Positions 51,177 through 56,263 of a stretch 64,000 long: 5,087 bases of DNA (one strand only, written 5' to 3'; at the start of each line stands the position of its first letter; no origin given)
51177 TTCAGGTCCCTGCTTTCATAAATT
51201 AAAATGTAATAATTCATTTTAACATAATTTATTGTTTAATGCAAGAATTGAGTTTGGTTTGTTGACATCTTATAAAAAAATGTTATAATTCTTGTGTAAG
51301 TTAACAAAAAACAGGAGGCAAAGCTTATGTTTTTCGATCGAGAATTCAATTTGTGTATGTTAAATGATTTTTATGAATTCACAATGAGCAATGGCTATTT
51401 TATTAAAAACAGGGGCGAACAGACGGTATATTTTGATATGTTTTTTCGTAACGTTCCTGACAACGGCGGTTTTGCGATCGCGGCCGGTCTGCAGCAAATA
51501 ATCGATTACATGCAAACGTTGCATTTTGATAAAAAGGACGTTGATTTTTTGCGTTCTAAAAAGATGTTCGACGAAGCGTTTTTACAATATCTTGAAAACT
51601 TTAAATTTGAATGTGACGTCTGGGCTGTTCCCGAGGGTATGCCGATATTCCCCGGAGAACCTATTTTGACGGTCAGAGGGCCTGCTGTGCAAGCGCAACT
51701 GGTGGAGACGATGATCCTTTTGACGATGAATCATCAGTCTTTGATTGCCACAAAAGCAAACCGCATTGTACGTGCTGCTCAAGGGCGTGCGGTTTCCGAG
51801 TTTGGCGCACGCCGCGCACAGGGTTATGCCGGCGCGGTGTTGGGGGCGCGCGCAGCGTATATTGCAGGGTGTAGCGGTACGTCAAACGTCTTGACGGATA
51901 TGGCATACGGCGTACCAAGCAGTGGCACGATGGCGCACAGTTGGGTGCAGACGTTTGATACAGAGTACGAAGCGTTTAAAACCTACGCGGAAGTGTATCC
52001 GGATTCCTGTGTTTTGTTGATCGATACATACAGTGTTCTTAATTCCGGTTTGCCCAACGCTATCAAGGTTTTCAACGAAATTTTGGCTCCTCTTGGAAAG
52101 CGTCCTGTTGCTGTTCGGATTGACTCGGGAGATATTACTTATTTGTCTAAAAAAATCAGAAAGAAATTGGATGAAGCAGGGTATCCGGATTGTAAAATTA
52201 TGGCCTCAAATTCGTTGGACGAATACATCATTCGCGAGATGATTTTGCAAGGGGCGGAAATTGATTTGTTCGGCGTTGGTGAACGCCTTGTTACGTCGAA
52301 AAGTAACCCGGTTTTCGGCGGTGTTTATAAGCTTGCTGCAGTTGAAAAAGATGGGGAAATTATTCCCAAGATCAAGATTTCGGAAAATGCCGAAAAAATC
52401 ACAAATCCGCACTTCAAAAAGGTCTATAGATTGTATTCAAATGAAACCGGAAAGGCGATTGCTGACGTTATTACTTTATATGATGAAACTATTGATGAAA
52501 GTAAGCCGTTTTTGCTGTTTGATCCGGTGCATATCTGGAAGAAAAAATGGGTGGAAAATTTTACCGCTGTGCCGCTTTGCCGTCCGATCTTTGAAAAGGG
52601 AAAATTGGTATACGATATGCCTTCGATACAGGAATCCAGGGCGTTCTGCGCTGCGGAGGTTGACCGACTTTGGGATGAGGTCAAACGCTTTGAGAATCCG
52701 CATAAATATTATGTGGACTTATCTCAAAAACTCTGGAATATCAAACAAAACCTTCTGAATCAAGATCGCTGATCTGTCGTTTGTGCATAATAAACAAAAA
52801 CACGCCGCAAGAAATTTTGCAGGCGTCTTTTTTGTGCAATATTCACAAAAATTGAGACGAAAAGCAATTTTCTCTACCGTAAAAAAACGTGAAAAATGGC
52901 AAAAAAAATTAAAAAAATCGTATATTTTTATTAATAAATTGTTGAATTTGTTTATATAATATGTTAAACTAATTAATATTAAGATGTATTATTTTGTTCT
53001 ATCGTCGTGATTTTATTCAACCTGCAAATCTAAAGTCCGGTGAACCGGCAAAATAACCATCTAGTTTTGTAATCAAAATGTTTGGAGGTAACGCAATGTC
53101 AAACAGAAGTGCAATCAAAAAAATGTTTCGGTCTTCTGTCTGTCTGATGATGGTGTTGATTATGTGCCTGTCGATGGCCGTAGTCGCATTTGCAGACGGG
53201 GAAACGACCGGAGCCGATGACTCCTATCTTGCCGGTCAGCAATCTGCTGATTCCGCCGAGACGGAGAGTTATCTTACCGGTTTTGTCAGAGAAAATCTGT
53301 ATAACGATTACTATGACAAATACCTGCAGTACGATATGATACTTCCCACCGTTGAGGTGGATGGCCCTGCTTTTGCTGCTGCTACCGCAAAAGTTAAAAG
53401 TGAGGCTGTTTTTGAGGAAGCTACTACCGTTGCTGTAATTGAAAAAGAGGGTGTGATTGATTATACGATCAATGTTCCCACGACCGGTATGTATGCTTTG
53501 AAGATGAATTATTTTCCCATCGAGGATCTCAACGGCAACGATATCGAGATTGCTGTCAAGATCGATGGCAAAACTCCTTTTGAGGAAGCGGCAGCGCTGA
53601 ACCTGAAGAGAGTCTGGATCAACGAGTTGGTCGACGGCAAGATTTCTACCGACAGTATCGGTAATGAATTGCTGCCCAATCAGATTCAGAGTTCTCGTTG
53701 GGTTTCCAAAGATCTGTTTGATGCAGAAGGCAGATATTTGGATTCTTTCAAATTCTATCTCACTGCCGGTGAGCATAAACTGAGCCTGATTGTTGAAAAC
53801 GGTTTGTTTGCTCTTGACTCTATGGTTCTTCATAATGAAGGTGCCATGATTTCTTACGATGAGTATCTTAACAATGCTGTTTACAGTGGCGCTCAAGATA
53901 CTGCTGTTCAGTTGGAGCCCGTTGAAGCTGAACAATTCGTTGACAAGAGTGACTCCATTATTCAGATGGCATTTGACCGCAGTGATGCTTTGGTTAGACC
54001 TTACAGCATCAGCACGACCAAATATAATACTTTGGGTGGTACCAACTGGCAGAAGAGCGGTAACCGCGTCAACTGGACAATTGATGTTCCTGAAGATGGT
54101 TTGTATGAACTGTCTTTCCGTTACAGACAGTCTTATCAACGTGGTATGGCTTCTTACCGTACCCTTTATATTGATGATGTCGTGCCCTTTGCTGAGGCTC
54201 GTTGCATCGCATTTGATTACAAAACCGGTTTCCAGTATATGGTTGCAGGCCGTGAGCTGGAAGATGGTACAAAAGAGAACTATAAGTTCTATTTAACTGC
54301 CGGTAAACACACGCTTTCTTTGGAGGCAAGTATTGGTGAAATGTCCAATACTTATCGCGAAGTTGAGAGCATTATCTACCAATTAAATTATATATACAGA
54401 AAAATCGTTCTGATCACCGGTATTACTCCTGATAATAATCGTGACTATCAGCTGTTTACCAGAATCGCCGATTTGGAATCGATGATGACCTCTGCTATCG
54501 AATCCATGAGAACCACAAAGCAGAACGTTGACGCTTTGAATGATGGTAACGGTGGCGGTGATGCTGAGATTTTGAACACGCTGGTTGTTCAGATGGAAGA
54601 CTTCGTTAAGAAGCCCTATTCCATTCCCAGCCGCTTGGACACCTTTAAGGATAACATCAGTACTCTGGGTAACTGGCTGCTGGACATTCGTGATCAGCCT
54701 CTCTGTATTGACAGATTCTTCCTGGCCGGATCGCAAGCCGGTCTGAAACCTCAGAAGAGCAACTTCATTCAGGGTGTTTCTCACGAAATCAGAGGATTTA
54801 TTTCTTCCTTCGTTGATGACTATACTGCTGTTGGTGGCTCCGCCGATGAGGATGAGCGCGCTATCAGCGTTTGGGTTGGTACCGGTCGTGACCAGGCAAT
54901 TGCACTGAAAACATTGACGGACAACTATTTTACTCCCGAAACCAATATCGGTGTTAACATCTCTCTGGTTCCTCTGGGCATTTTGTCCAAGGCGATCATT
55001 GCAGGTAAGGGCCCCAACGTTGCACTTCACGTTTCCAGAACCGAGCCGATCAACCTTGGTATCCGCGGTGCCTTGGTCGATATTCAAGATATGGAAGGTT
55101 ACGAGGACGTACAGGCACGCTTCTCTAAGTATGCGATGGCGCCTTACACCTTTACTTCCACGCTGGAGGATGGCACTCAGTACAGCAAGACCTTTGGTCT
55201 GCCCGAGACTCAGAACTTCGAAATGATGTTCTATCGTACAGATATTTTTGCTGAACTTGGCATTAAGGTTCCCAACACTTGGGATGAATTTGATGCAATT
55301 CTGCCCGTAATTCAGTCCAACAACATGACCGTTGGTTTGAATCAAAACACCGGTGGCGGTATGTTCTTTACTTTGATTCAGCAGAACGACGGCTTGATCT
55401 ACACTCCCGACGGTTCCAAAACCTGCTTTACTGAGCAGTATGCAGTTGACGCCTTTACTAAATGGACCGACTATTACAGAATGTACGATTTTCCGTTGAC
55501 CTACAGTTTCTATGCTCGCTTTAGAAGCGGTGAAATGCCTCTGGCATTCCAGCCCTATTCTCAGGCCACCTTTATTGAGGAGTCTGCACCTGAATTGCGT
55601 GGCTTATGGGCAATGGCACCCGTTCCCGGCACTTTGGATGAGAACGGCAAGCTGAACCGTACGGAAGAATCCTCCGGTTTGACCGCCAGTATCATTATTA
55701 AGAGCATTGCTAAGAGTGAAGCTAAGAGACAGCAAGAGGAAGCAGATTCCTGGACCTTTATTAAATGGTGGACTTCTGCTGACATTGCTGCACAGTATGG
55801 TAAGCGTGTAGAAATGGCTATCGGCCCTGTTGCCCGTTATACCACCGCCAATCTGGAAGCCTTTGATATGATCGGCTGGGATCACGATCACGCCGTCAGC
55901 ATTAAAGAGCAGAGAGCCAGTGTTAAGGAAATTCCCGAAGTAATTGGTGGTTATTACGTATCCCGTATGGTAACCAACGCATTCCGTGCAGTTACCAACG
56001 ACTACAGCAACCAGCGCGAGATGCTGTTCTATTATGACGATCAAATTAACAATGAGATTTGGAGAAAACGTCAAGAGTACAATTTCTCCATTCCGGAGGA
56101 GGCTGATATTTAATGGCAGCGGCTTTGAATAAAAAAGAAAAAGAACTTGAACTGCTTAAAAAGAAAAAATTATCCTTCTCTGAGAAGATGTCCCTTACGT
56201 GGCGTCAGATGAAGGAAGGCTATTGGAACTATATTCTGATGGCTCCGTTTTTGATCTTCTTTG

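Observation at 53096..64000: Tight operon of at least 8 genes: giant CBM-tandem binding protein, two ABC permease pairs, NHL/TPR propeller, Yip1 membrane protein and a DUF5696-like secreted protein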

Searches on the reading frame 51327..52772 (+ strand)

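Call 74: search_protein_families(library=pfam, proteins=[window:51327-52772:+], max_evalue=0.001)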
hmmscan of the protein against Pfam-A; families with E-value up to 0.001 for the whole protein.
window:51327-52772:+ (481 aa): 4 families
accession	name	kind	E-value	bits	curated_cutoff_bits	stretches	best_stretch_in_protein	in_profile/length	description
PF17956.6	NAPRTase_C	-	1.4e-40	138.7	23.3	1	364-473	2-111/111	Nicotinate phosphoribosyltransferase C-terminal domain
PF17767.7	NAPRTase_N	-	4.4e-37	127.6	32.6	1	11-135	1-125/125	Nicotinate phosphoribosyltransferase (NAPRTase) N-terminal domain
PF04095.22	NAPRTase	-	1.6e-09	38.3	20.8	1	156-353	3-215/239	Nicotinate phosphoribosyltransferase (NAPRTase) family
PF02749.22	QRPTase_N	-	9.4e-07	29.4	27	1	89-138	36-82/82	Quinolinate phosphoribosyl transferase, N-terminal domain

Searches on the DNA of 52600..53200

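Call 87: search_rna_families(source=window, start=52600, end=53200, threshold=evalue, max_evalue=1)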
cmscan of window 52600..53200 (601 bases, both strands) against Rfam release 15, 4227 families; matches with E-value up to 1: 5.
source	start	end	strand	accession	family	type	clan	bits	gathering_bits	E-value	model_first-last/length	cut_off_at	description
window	52724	52833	+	RF00506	Thr_leader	Cis-reg; leader;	-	24.7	55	0.022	1-118/118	no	Threonine operon leader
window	52780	52837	+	RF02067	STnc310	Gene; sRNA;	-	21.7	40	0.13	1-61/61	no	Salmonella enterica sRNA STnc310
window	52814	52886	+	RF02973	Enterococcus-1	Gene; sRNA;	-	17.5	71.4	0.52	1-152/152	no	Enterococcus-1 RNA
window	52745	52833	+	RF02552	RcsR1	Gene; sRNA;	-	16.8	60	0.83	1-96/96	no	RcsR1 sRNA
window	52795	52929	-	RF02672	SprX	Gene; sRNA;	-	15.8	80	0.7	1-151/151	no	Small pathogenicity island RNA X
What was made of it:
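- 52931..52960 (+): Promoter-like site (TTAATA, 18-nt spacer, TATAAT) about 135 nt upstream of the first gene. No Rfam family reaches its threshold in the leader (call 87).
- Tried and rejected: No Rfam family passes its threshold in the leader (call 87).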

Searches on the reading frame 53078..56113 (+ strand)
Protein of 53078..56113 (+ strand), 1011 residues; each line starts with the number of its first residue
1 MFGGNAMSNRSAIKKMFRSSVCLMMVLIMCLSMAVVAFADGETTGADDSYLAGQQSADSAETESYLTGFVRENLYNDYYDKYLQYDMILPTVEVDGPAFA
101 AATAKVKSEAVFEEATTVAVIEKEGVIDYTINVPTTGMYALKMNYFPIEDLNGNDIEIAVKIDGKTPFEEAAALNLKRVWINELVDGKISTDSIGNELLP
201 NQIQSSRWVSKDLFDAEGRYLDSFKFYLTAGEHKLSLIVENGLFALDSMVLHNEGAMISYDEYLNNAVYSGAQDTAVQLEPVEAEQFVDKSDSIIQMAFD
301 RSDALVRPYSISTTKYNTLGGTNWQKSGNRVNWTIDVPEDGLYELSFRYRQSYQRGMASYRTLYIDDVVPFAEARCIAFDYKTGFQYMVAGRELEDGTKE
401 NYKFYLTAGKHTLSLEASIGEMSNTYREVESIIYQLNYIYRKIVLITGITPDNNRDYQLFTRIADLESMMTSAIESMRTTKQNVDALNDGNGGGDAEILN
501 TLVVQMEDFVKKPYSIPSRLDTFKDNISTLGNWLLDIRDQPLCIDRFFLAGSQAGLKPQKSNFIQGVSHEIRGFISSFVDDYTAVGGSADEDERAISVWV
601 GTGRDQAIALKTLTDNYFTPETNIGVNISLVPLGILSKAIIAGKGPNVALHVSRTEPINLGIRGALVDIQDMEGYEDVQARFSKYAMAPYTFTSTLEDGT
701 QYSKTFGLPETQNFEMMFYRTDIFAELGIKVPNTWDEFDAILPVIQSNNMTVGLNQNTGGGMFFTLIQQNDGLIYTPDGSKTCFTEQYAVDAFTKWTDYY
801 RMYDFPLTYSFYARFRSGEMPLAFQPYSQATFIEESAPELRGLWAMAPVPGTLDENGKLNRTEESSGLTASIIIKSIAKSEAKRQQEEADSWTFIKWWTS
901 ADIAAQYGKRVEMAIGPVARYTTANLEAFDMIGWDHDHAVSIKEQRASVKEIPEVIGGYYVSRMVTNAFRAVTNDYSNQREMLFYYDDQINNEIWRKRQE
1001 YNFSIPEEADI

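Call 5: search_protein_families(library=pfam, proteins=[window:53078-56113:+], max_evalue=0.01)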
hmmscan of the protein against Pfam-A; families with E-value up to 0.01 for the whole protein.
window:53078-56113:+ (1011 aa): 3 families
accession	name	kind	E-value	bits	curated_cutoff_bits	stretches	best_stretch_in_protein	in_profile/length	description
PF13416.11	SBP_bac_8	-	1.6e-16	61.4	27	1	636-909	28-254/279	Bacterial extracellular solute-binding protein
PF16990.11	CBM_35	-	0.00082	20.1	28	0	311-354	17-61/121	Carbohydrate binding module (family 35)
PF25275.1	Golvesin_C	-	0.0088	16.5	31.6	0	325-358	37-71/132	Golvesin C-terminal domain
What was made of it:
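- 54983..55804 (+): Solute-binding domain core (SBP_bac_8 match). Call 5 (residues 636-909 of the 1011-aa ORF).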

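Call 6: search_protein_families(library=ncbifam, proteins=[window:53078-56113:+], max_evalue=0.01)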
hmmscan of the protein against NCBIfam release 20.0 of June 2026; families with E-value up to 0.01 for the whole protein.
window:53078-56113:+ (1011 aa): 0 families

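Call 17: search_solved_structures(query=window:53078-56113:+, max_evalue=1)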
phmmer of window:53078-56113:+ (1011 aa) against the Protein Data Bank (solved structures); distinct sequences matched with E-value up to 1: 25.
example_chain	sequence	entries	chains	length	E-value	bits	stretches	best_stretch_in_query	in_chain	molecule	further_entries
5ysb_A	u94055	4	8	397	4.7e-13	51.4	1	591-855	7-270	Lin1841 protein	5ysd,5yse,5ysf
7eho_A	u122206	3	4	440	2.5e-07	32.4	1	697-800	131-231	Chitin oligosaccharide binding protein NagB2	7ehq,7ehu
2hq0_A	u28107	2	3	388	2.6e-05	25.7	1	703-750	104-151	Sugar ABC transporter, sugar-binding protein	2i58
2hfb_A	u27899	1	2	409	2.7e-05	25.7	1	703-750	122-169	Sugar ABC transporter, sugar-binding protein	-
6pql_A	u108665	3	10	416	2.7e-05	25.7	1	703-750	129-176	ABC transporter sugar-binding protein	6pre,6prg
2heu_A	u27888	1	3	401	2.8e-05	25.7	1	703-750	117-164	Sugar ABC transporter, sugar-binding protein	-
4g68_B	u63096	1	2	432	0.00034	22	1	697-879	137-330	ABC transporter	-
4g68_A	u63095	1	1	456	0.00039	21.9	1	697-879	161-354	ABC transporter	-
5f7v_A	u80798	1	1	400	0.0012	20.2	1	586-798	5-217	Lmo0181 protein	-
4qrz_A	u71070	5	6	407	0.0019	19.6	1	641-740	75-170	ABC-TYPE SUGAR TRANSPORTER | ABC transporter, substrate binding protein (Sugar)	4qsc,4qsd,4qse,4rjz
9xf5_A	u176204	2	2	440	0.0045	18.4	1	622-741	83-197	ABC transporter substrate-binding protein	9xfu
7nbz_A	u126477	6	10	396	0.0095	17.3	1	695-798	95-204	Sulfoquinovosyl binding protein | Sulfoquinovosyl glycerol-binding protein SmoF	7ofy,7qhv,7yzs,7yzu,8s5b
3quf_A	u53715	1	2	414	0.011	17.1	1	701-759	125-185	Extracellular solute-binding protein, family 1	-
3uor_A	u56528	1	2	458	0.02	16.2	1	687-852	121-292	ABC transporter sugar binding protein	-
5u2p_A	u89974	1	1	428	0.04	15.2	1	700-811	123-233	Sugar ABC transporter substrate-binding protein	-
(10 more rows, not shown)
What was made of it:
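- On Type-I (CUT1/MalFGK2-like) ABC carbohydrate importer: PDB sequence matches are to sugar-binding proteins, with Lin1841 at E=4.7e-13 (call 17).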

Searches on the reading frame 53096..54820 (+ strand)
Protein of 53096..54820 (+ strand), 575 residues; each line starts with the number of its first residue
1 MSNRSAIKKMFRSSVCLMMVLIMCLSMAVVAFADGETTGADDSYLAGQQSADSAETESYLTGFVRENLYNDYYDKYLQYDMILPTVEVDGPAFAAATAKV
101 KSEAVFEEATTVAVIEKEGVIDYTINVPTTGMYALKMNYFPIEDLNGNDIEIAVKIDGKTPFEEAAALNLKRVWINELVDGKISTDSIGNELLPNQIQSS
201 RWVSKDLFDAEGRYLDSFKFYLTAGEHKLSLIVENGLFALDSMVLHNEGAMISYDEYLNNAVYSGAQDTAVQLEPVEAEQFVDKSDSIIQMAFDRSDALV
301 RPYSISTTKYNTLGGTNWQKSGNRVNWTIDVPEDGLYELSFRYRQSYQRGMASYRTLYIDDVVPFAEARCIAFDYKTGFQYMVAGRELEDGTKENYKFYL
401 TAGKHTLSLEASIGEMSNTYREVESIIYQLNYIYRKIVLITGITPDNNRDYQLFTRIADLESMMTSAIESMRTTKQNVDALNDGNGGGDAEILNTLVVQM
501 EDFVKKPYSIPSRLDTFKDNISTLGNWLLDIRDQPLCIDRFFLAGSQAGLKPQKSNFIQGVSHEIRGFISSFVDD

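Call 72: search_solved_structures(query=A7, max_evalue=1)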
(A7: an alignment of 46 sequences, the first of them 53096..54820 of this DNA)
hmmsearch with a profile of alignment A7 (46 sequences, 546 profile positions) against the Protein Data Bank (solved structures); distinct sequences matched with E-value up to 1: 48.
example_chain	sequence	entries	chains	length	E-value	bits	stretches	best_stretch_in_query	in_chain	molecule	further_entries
5x7g_A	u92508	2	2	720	3.6e-09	38.5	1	308-403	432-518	Cycloisomaltooligosaccharide glucanotransferase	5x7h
8a3k_UNK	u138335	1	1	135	8e-09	37.4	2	440-503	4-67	sc-apCC-4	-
8qae_A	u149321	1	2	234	1.4e-07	33.3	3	442-502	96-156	sc-apCC-6-SLLA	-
3wnl_A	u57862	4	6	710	6e-07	31.2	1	308-403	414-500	Cycloisomaltooligosaccharide glucanotransferase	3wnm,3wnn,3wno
3wnk_A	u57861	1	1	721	6.2e-07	31.1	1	308-403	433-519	Cycloisomaltooligosaccharide glucanotransferase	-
3wnp_A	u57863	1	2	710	3.8e-06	28.5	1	308-403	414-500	Cycloisomaltooligosaccharide glucanotransferase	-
9rzy_A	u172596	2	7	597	0.00016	23.2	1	68-134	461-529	Alpha-L-fucosidase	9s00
9r1j_A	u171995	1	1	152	0.00034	22.1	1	440-503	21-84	sc-apCC-4-NR-1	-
2vzp_A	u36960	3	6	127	0.00038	21.9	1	79-147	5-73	EXO-BETA-D-GLUCOSAMINIDASE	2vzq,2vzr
8qad_A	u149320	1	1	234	0.00052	21.5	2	399-501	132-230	sc-apCC-6-LLIA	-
9r1k_A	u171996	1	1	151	0.00088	20.7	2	442-506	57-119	sc-apCC-4-A7F-1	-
9r1n_A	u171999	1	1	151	0.0012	20.3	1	442-503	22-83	sc-apCC-4-DPH-2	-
9r1m_A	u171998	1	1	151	0.0012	20.2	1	443-501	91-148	sc-apCC-4-LMF-1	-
8zvk_A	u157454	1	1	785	0.0014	20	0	312-346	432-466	AaBgIC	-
2w47_A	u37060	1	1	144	0.0019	19.7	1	99-185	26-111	LIPOLYTIC ENZYME, G-D-S-L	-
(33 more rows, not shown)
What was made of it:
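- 53456..53788 (+): First copy of the internal repeat (CBM35/6-like module 1, residues about 121-231). Call 72 (profile positions 74-147 match the CsxA CBM35 and CBM6 modules).
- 54068..54322 (+): Second copy of the internal repeat (CBM35/6-like module 2, residues about 325-409). Call 72 (CITase CBM35, E=3.6e-9).
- On CBM35 / CBM6 carbohydrate-binding modules: A family profile matches the CITase CBM35 at E=3.6e-9 and CsxA CBM35 and CBM6 modules at 4e-4 to 0.03 (call 72).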

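Call 73: search_protein_families(library=pfam, alignment_id=A7, max_evalue=0.01)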
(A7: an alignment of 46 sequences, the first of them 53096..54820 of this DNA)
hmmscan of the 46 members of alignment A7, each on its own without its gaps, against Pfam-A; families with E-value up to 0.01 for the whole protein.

A. member 1, window:53096-54820:+ (575 aa): 2 families
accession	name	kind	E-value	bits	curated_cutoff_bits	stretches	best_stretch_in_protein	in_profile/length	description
PF16990.11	CBM_35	-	8.1e-05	23.4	28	0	305-348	17-61/121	Carbohydrate binding module (family 35)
PF25275.1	Golvesin_C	-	0.00023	21.6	31.6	0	319-352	37-71/132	Golvesin C-terminal domain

B. families by the number of members that match (of 46 scanned): 8 families
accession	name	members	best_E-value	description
PF25275.1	Golvesin_C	30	1.1e-05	Golvesin C-terminal domain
PF16990.11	CBM_35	16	8.1e-08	Carbohydrate binding module (family 35)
PF03422.21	CBM_6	3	0.00022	Carbohydrate binding module (family 6)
PF10498.14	IFT57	1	0.00042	Intra-flagellar transport protein 57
PF20495.3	DUF6727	1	0.0019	Family of unknown function (DUF6727)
PF05565.16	Sipho_Gp157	1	0.0042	Siphovirus Gp157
PF01544.23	CorA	1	0.0042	CorA-like Mg2+ transporter protein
PF05887.16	Trypan_PARP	1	0.0083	Procyclic acidic repetitive protein (PARP)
